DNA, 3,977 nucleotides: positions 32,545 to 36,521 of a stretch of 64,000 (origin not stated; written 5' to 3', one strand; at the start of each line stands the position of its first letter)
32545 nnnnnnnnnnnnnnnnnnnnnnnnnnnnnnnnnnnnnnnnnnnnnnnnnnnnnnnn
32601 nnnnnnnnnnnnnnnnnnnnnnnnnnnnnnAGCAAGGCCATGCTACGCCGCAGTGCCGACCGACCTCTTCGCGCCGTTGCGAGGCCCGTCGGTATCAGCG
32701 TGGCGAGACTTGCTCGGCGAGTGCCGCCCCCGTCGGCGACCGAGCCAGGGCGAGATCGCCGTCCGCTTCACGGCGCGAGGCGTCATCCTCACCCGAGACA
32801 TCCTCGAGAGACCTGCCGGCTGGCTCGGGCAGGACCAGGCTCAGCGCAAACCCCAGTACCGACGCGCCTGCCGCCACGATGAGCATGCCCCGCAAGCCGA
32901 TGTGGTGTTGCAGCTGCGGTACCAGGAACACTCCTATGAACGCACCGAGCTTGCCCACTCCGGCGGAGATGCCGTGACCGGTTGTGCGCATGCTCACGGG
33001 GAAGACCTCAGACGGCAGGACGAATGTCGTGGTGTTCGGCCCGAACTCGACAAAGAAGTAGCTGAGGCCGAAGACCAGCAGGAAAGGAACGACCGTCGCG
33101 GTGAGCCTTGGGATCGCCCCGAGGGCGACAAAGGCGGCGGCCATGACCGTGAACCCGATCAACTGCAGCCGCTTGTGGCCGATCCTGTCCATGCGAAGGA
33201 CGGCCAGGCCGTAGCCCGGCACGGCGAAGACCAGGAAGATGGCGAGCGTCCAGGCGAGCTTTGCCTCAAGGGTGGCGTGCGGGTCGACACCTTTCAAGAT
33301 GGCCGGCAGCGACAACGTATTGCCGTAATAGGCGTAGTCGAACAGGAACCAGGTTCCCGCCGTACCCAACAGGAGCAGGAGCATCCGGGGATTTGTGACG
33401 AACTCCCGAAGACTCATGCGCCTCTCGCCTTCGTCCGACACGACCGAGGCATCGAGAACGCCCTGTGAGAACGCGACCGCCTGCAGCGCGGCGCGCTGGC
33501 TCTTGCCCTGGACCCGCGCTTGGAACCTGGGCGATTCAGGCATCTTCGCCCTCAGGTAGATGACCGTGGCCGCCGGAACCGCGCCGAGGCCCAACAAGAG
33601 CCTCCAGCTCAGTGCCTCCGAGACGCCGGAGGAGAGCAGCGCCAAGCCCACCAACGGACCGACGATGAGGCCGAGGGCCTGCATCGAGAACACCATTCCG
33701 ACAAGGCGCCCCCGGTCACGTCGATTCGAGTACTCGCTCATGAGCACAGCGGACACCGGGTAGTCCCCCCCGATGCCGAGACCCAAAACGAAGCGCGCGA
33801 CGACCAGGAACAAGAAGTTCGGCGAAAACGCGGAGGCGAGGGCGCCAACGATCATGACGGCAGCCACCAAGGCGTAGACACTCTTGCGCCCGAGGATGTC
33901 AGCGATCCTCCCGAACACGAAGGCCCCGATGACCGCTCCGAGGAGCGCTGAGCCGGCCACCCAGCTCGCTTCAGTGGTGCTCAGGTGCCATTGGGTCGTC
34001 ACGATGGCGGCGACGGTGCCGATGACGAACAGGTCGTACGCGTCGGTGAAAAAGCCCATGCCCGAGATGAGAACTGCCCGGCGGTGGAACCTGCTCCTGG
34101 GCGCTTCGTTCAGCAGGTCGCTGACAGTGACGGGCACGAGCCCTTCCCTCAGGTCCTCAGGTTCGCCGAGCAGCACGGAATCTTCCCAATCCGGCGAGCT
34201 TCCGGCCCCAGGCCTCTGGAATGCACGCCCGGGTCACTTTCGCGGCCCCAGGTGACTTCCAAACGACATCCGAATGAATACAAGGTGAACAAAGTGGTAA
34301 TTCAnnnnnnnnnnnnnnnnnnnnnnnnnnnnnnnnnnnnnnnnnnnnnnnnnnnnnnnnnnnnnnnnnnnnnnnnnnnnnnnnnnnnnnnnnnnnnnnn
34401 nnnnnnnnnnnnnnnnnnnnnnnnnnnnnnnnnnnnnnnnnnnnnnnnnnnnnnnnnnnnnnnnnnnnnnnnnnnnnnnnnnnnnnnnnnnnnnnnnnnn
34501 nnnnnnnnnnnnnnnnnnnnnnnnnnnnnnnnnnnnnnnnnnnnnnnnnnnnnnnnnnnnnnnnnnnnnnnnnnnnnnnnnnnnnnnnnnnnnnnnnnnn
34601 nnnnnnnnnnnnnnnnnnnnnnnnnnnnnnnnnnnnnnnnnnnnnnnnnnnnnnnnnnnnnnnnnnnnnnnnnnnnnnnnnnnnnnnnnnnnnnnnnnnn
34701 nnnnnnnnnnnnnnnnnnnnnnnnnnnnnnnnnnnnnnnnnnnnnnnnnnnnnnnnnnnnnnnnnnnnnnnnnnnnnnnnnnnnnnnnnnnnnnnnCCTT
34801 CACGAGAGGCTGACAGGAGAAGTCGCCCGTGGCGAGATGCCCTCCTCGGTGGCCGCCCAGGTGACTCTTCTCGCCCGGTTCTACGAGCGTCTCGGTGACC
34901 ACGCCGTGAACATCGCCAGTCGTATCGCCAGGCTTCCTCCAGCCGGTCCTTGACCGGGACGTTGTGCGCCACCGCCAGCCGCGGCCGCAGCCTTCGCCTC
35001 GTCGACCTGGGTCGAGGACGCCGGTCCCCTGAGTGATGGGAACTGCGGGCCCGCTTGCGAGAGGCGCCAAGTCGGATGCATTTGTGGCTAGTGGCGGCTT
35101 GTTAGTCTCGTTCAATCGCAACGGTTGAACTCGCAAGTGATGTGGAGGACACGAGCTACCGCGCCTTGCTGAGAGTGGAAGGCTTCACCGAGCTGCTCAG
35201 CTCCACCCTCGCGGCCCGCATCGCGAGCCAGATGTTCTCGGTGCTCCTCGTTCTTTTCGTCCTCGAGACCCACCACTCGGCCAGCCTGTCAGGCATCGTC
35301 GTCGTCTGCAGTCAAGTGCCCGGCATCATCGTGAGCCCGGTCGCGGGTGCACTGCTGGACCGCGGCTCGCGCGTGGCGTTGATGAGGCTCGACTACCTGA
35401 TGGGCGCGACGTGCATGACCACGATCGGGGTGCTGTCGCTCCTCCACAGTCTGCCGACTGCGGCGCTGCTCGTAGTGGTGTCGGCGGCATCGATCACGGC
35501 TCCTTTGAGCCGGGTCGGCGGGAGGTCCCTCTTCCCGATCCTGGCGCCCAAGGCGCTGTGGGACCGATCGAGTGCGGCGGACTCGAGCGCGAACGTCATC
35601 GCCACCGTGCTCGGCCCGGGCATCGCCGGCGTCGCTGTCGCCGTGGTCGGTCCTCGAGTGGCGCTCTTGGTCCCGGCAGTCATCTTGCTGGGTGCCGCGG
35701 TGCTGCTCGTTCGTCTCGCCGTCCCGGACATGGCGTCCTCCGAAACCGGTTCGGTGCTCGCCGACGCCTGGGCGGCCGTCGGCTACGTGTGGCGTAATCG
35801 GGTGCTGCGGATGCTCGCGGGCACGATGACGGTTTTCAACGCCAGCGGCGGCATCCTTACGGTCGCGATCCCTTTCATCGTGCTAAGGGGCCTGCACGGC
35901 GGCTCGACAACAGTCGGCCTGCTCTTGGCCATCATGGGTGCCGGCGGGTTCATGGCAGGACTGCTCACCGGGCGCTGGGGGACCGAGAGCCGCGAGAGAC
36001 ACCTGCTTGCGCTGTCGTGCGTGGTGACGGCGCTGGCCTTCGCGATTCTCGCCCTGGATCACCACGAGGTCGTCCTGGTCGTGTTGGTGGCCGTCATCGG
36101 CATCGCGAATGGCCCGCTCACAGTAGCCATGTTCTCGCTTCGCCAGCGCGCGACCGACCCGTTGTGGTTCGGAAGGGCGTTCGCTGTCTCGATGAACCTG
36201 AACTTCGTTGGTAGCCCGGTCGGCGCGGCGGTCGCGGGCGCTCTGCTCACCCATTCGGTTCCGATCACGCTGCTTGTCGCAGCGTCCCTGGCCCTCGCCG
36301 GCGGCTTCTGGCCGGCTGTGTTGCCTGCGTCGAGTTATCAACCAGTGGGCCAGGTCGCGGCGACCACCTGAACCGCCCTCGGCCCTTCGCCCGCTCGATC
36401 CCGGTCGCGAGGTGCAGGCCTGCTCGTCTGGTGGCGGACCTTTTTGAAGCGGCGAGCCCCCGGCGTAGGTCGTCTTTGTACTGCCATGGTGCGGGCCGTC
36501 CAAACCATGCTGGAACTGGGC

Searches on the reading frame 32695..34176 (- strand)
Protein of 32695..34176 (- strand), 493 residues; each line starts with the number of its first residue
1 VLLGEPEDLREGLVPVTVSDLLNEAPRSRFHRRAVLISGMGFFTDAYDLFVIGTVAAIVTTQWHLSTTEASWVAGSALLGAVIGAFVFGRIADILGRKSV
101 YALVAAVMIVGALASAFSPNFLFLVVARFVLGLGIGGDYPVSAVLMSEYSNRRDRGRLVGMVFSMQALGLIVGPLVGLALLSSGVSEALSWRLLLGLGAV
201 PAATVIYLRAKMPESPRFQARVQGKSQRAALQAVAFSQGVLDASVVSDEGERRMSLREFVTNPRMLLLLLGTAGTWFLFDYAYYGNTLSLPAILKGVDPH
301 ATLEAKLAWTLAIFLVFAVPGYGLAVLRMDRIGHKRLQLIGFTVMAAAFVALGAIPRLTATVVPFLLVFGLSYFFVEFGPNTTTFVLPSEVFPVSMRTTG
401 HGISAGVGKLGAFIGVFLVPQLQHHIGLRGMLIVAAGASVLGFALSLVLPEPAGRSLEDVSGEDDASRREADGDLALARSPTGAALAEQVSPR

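Call 75: search_protein_families(library=pfam, proteins=[window:32695-34176:-], max_evalue=0.0001)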
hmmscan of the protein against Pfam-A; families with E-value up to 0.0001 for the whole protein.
window:32695-34176:- (493 aa): 4 families
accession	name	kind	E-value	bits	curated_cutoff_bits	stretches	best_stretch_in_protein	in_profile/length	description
PF00083.30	Sugar_tr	-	7.9e-55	187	22.3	1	40-460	7-448/452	Sugar (and other) transporter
PF07690.21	MFS_1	-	7.4e-40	137.4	33.4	2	41-383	4-317/347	Major Facilitator Superfamily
PF06779.20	MFS_4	-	1.7e-07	31.4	26.3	1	62-230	22-188/364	Uncharacterised MFS-type transporter YbfB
PF13347.12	MFS_2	-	1.7e-06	27.3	27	0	33-181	224-377/427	MFS/sugar transport protein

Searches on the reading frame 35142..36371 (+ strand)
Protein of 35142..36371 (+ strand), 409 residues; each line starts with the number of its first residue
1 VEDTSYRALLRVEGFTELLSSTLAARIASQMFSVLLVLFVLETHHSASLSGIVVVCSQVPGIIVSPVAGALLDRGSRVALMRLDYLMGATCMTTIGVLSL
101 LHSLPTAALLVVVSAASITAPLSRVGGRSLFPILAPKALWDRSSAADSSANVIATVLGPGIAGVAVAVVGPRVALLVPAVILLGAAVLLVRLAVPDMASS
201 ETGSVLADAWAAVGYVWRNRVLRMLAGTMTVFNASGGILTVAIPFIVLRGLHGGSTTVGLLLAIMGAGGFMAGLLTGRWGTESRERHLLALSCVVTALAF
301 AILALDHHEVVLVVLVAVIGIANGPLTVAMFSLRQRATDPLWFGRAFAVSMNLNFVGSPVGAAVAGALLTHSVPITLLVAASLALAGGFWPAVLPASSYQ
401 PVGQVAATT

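Call 38: search_protein_families(library=pfam, proteins=[window:35142-36371:+], max_evalue=0.001)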
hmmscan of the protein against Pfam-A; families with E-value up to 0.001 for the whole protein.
window:35142-36371:+ (409 aa): 2 families
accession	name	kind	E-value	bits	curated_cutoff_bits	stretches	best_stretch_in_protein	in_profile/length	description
PF07690.21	MFS_1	-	7.5e-31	107.7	33.4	2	19-361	2-346/347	Major Facilitator Superfamily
PF05977.19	MFS_3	-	5.1e-15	55.3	27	1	8-389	5-388/524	Transmembrane secretion effector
